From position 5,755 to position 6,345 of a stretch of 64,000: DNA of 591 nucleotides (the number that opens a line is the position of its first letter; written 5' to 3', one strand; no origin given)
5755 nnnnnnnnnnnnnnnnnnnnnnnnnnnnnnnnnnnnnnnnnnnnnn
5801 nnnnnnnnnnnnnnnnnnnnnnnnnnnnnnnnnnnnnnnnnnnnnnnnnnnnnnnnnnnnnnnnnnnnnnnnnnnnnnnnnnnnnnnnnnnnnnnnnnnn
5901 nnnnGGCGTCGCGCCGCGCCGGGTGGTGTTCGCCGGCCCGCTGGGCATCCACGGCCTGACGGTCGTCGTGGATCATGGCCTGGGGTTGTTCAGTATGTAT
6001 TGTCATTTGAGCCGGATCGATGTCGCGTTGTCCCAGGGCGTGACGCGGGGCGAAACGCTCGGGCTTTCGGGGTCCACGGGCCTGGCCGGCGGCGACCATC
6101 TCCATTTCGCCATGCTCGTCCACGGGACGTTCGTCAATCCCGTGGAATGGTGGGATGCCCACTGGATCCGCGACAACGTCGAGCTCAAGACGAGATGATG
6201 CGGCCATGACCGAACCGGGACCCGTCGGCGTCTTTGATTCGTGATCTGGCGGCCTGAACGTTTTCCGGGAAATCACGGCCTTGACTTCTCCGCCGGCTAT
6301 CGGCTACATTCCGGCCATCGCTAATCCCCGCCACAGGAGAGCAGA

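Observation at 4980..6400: Zone of gene decay next to the SOS mutagenesis cassette: frameshifted beta-propeller gene overlapping a truncated M23 peptidase remnant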

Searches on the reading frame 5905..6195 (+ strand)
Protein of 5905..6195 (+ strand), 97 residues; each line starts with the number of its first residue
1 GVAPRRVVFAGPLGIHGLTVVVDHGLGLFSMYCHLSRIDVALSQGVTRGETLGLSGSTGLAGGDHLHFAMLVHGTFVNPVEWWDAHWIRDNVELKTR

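Call 7: search_protein_families(library=pfam, proteins=[window:5905-6195:+], max_evalue=0.01)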
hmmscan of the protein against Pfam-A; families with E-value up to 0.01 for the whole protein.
seq(97 aa): 1 family
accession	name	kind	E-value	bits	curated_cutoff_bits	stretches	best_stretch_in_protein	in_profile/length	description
PF01551.29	Peptidase_M23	-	4.2e-18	65.8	28.7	1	6-79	23-96/96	Peptidase family M23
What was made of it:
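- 5923..6198 (+): 3' remnant of an M23 metallopeptidase gene, the last 92-93 of ~431 codons including the stop. It keeps the HxH motif (DHLHF). It lacks HxxxD, the N-terminal membrane/signal segment, the start codon and the promoter. Homology to orthologs also ends at the stop codon. Pfam PF01551 positions 23-96/96 (call 7).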

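Call 18: find_homologous_proteins(query=window:5905-6195:+)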
Query seq(97 aa) (97 aa): 295 proteins with E <= 0.001 among 301 candidates; the best 120 are listed.
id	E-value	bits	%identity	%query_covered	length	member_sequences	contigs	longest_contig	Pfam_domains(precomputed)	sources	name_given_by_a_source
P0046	1.1e-53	198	93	95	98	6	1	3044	PF01551.30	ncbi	ncbi:MAG: M23 family metallopeptidase, partial [Candidatus Aminicenantales bacterium]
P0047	2.7e-50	187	88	95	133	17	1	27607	PF01551.30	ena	-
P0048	7.1e-41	156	70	95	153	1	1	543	PF01551.30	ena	-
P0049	5.8e-40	153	70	95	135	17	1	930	PF01551.30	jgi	-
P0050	9.9e-40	153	73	95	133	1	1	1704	PF01551.30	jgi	jgi:murein DD-endopeptidase MepM/ murein hydrolase activator NlpD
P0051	1.1e-39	153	70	94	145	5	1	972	PF01551.30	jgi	jgi:murein DD-endopeptidase MepM/ murein hydrolase activator NlpD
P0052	1.3e-39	152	73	93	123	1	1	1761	PF01551.30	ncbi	-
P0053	1.8e-39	152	70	95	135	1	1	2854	PF01551.30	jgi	jgi:murein DD-endopeptidase MepM/ murein hydrolase activator NlpD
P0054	6.5e-39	150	68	95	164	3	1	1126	PF01551.30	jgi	jgi:murein DD-endopeptidase MepM/ murein hydrolase activator NlpD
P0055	8.8e-39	150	67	95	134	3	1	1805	PF01551.30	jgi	jgi:murein DD-endopeptidase MepM/ murein hydrolase activator NlpD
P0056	2.4e-38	148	71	95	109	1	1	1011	PF01551.30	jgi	jgi:murein DD-endopeptidase MepM/ murein hydrolase activator NlpD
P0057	2.8e-38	148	71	95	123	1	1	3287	PF01551.30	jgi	jgi:murein DD-endopeptidase MepM/ murein hydrolase activator NlpD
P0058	1.9e-37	145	67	94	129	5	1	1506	PF01551.30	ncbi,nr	ncbi:MAG: M23 family metallopeptidase, partial [Desulfobacterales bacterium]|nr:M23 family metallope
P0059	7.2e-37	143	75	92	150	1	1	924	PF01551.30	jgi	jgi:murein DD-endopeptidase MepM/ murein hydrolase activator NlpD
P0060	4.1e-36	141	65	95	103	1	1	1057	PF01551.30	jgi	jgi:murein DD-endopeptidase MepM/ murein hydrolase activator NlpD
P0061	5.0e-36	141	70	93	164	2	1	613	PF01551.30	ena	-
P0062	9.4e-36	140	67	93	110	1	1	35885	PF01551.30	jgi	jgi:murein DD-endopeptidase MepM/ murein hydrolase activator NlpD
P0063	1.6e-35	139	71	92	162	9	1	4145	PF01551.30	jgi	-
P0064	2.8e-35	138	65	95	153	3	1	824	PF01551.30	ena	-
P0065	4.7e-35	138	73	92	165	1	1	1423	PF01551.30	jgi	-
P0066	4.9e-35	138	68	93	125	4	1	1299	PF01551.30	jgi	jgi:murein DD-endopeptidase MepM/ murein hydrolase activator NlpD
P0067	8.3e-35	137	65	95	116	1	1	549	PF01551.30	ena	-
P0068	9.2e-35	137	64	93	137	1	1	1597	PF01551.30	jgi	jgi:murein DD-endopeptidase MepM/ murein hydrolase activator NlpD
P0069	1.5e-34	136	67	93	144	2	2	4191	PF01551.30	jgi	jgi:murein DD-endopeptidase MepM/ murein hydrolase activator NlpD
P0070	2.3e-34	135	65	92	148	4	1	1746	PF01551.30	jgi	jgi:murein DD-endopeptidase MepM/ murein hydrolase activator NlpD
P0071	2.7e-34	135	65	92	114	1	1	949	PF01551.30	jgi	jgi:murein DD-endopeptidase MepM/ murein hydrolase activator NlpD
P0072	3.1e-34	135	64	95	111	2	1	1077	PF01551.30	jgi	-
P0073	3.2e-34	135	66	93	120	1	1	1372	PF01551.30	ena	-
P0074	4.3e-34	135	65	92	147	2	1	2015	PF01551.30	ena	-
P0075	5.8e-34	134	63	93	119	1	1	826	PF01551.30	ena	-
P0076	6.5e-34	134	67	94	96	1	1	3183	PF01551.30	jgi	jgi:murein DD-endopeptidase MepM/ murein hydrolase activator NlpD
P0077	7.7e-34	134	66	93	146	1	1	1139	PF01551.30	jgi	jgi:murein DD-endopeptidase MepM/ murein hydrolase activator NlpD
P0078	7.9e-34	134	65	95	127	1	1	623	PF01551.30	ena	-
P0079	8.1e-34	134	67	92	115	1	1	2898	PF01551.30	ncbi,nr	ncbi:MAG TPA: M23 family metallopeptidase, partial [Deltaproteobacteria bacterium]|nr:M23 family met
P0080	1.0e-33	133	65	92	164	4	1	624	PF01551.30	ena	-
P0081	1.4e-33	133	65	94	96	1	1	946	PF01551.30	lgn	-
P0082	1.5e-33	133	66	93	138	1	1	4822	PF01551.30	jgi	jgi:murein DD-endopeptidase MepM/ murein hydrolase activator NlpD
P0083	1.7e-33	133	67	90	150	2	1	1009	PF01551.30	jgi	jgi:murein DD-endopeptidase MepM/ murein hydrolase activator NlpD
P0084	1.8e-33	133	68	93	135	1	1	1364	PF01551.30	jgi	jgi:murein DD-endopeptidase MepM/ murein hydrolase activator NlpD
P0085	2.2e-33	132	63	94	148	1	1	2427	PF01551.30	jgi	jgi:murein DD-endopeptidase MepM/ murein hydrolase activator NlpD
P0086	2.2e-33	132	63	95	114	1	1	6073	PF01551.30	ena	-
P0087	2.5e-33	132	66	93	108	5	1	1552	PF01551.30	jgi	-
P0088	2.5e-33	132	65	91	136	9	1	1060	PF01551.30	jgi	jgi:murein DD-endopeptidase MepM/ murein hydrolase activator NlpD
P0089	3.2e-33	132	66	96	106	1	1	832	PF01551.30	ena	-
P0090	3.8e-33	132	66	92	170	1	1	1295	PF01551.30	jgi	jgi:murein DD-endopeptidase MepM/ murein hydrolase activator NlpD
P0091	4.1e-33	131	63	94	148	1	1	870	PF01551.30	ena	-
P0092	4.3e-33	131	65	92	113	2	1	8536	PF01551.30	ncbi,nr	ncbi:MAG: M23 family metallopeptidase, partial [Smithellaceae bacterium]|nr:M23 family metallopeptid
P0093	4.6e-33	131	66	94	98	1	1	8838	PF01551.30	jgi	jgi:murein DD-endopeptidase MepM/ murein hydrolase activator NlpD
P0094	5.5e-33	131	65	92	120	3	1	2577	PF01551.30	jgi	jgi:murein DD-endopeptidase MepM/ murein hydrolase activator NlpD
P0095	5.7e-33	131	66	94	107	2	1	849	PF01551.30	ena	-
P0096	8.7e-33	130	58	95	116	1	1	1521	PF01551.30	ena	-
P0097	8.8e-33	130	64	95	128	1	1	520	PF01551.30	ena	-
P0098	9.4e-33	130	62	94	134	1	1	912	PF01551.30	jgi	jgi:murein DD-endopeptidase MepM/ murein hydrolase activator NlpD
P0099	1.1e-32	130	62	93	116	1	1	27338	PF01551.30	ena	-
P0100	1.3e-32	130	63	93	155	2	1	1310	PF01551.30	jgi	jgi:murein DD-endopeptidase MepM/ murein hydrolase activator NlpD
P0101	1.3e-32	130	60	93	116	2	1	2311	PF01551.30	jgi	-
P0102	1.4e-32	130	62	92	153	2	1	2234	PF01551.30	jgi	jgi:murein DD-endopeptidase MepM/ murein hydrolase activator NlpD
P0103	1.4e-32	130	66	94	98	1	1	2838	PF01551.30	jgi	jgi:murein DD-endopeptidase MepM/ murein hydrolase activator NlpD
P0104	1.6e-32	129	62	95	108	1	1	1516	PF01551.30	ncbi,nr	ncbi:MAG: M23 family metallopeptidase, partial [bacterium]|nr:M23 family metallopeptidase [bacterium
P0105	1.7e-32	129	63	91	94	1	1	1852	PF01551.30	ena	-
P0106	2.0e-32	129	64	90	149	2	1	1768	PF01551.30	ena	-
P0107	2.1e-32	129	62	92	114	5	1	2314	PF01551.30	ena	-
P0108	2.1e-32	129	63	93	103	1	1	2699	PF01551.30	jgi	jgi:murein DD-endopeptidase MepM/ murein hydrolase activator NlpD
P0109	2.2e-32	129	66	93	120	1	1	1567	PF01551.30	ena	-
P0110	2.8e-32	129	66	92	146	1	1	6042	PF01551.30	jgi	jgi:murein DD-endopeptidase MepM/ murein hydrolase activator NlpD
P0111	3.3e-32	128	62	92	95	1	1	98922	PF01551.30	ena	-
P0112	3.4e-32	128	60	93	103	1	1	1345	PF01551.30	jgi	jgi:murein DD-endopeptidase MepM/ murein hydrolase activator NlpD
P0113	4.5e-32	128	64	90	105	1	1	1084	PF01551.30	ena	-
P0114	4.6e-32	128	67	90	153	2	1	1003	PF01551.30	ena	-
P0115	4.8e-32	128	66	88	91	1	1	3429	PF01551.30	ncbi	-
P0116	5.0e-32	128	64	93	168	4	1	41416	PF01551.30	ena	-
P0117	5.6e-32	128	60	94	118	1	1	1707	PF01551.30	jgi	jgi:murein DD-endopeptidase MepM/ murein hydrolase activator NlpD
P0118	5.6e-32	128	66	93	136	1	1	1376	PF01551.30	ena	-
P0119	6.1e-32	128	63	95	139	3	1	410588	PF01551.30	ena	-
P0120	6.5e-32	128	62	93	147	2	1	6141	PF01551.30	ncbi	-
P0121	7.3e-32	127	61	95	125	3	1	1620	PF01551.30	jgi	jgi:murein DD-endopeptidase MepM/ murein hydrolase activator NlpD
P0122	7.3e-32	127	64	93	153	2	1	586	PF01551.30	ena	-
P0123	8.1e-32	127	64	90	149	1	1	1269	PF01551.30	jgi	jgi:murein DD-endopeptidase MepM/ murein hydrolase activator NlpD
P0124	1.0e-31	127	64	92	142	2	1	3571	PF01551.30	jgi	jgi:murein DD-endopeptidase MepM/ murein hydrolase activator NlpD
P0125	1.4e-31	126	61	93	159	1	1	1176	PF01551.30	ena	-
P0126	1.6e-31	126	65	86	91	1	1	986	PF01551.30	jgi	jgi:murein DD-endopeptidase MepM/ murein hydrolase activator NlpD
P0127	1.6e-31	126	65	92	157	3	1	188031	PF01551.30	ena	-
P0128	1.6e-31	126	66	92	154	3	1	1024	PF01551.30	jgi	jgi:murein DD-endopeptidase MepM/ murein hydrolase activator NlpD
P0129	1.8e-31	126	63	92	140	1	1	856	PF01551.30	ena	-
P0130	2.0e-31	126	63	95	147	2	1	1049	PF01551.30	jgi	jgi:murein DD-endopeptidase MepM/ murein hydrolase activator NlpD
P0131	2.3e-31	126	63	92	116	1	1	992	PF01551.30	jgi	jgi:murein DD-endopeptidase MepM/ murein hydrolase activator NlpD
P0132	2.5e-31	126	63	92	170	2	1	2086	PF01551.30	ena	-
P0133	2.6e-31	126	64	89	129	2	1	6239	PF01551.30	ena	-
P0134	2.8e-31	125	61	92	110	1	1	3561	PF01551.30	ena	-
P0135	3.1e-31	125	64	93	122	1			PF01551.30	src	-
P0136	3.2e-31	125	62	93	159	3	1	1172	PF01551.30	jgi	jgi:murein DD-endopeptidase MepM/ murein hydrolase activator NlpD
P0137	4.2e-31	125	61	95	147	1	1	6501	PF01551.30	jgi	-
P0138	4.6e-31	125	63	95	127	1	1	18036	PF01551.30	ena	-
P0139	5.7e-31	125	64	93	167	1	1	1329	PF01551.30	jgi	jgi:murein DD-endopeptidase MepM/ murein hydrolase activator NlpD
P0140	5.8e-31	124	63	95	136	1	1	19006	PF01551.30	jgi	jgi:murein DD-endopeptidase MepM/ murein hydrolase activator NlpD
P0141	6.0e-31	124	59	93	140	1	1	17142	PF01551.30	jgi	jgi:murein DD-endopeptidase MepM/ murein hydrolase activator NlpD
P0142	6.9e-31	124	65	92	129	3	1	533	PF01551.30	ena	-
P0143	7.9e-31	124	64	91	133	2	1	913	PF01551.30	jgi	jgi:murein DD-endopeptidase MepM/ murein hydrolase activator NlpD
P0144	1.1e-30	124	64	92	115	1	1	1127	PF01551.30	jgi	jgi:murein DD-endopeptidase MepM/ murein hydrolase activator NlpD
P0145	1.3e-30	123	63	92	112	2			PF01551.30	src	-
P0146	1.3e-30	123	59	98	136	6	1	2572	PF01551.30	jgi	jgi:murein DD-endopeptidase MepM/ murein hydrolase activator NlpD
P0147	1.6e-30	123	61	90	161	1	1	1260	PF01551.30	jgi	jgi:murein DD-endopeptidase MepM/ murein hydrolase activator NlpD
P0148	1.8e-30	123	66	85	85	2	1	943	PF01551.30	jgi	jgi:murein DD-endopeptidase MepM/ murein hydrolase activator NlpD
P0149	2.3e-30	123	59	93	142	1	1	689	PF01551.30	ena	-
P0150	2.6e-30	122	61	93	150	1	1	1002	PF01551.30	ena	-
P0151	2.7e-30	122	66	86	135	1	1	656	PF01551.30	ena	-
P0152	2.9e-30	122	65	88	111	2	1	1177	PF01551.30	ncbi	-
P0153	3.9e-30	122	68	90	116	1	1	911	PF01551.30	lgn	-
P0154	4.2e-30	122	62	94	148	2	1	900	PF01551.30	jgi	jgi:murein DD-endopeptidase MepM/ murein hydrolase activator NlpD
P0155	4.6e-30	122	58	92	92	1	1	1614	PF01551.30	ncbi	-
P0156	5.1e-30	121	63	92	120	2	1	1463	PF01551.30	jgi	jgi:murein DD-endopeptidase MepM/ murein hydrolase activator NlpD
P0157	7.6e-30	121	64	93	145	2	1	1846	PF01551.30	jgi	jgi:murein DD-endopeptidase MepM/ murein hydrolase activator NlpD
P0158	8.3e-30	121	61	92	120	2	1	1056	PF01551.30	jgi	jgi:murein DD-endopeptidase MepM/ murein hydrolase activator NlpD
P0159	8.4e-30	121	61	90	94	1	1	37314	PF01551.30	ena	-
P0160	1.0e-29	120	59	95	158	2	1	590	PF01551.30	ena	-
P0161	1.4e-29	120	62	92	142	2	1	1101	PF01551.30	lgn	-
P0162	1.5e-29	120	61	86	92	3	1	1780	PF01551.30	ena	-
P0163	1.9e-29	120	60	95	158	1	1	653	PF01551.30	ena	-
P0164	1.9e-29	120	60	94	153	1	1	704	PF01551.30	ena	-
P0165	2.7e-29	119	60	95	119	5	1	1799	PF01551.30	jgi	jgi:murein DD-endopeptidase MepM/ murein hydrolase activator NlpD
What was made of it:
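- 5923..6198 (+): 88-93% identity to P0046 and P0047 (call 18).
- The remnant has no internal stop and is 93% identical to an ortholog (call 18).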

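Call 19: find_encoding_contigs(protein=P0047, flank=10000, max_places=6)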
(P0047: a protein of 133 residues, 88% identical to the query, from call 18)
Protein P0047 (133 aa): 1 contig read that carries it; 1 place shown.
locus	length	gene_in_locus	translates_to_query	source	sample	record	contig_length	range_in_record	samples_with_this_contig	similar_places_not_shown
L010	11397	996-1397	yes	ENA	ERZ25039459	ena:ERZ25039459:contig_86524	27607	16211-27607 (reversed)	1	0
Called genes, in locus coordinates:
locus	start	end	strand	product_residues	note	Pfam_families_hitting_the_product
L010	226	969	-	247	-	-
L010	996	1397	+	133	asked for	PF01551:Peptidase_M23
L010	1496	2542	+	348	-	PF01757:Acyl_transf_3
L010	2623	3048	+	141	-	-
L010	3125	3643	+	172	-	PF06271:RDD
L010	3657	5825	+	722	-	-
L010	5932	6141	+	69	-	-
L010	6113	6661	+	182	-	-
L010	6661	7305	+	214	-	PF13248:Zn_ribbon_3 (faint), PF12773:DZR, PF13240:Zn_Ribbon_1 (weak)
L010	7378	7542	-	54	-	PF05532:CsbD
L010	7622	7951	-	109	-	-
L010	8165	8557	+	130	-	-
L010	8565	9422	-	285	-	PF02775:TPP_enzyme_C, PF12367:PFO_beta_C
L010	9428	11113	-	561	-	PF01558:POR, PF01855:POR_N, PF17147:PFOR_II (weak)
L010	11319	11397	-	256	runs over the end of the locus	PF03971:IDH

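Call 20: find_encoding_contigs(protein=P0046, flank=10000, max_places=6)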
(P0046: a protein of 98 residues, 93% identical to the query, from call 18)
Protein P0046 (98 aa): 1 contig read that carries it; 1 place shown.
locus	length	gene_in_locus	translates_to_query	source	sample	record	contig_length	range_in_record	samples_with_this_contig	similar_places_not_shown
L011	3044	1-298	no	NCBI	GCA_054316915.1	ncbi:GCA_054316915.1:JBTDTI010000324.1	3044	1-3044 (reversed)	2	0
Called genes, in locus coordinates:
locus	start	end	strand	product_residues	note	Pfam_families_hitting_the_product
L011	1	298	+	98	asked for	PF01551:Peptidase_M23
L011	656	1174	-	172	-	-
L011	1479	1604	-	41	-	-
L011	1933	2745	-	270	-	-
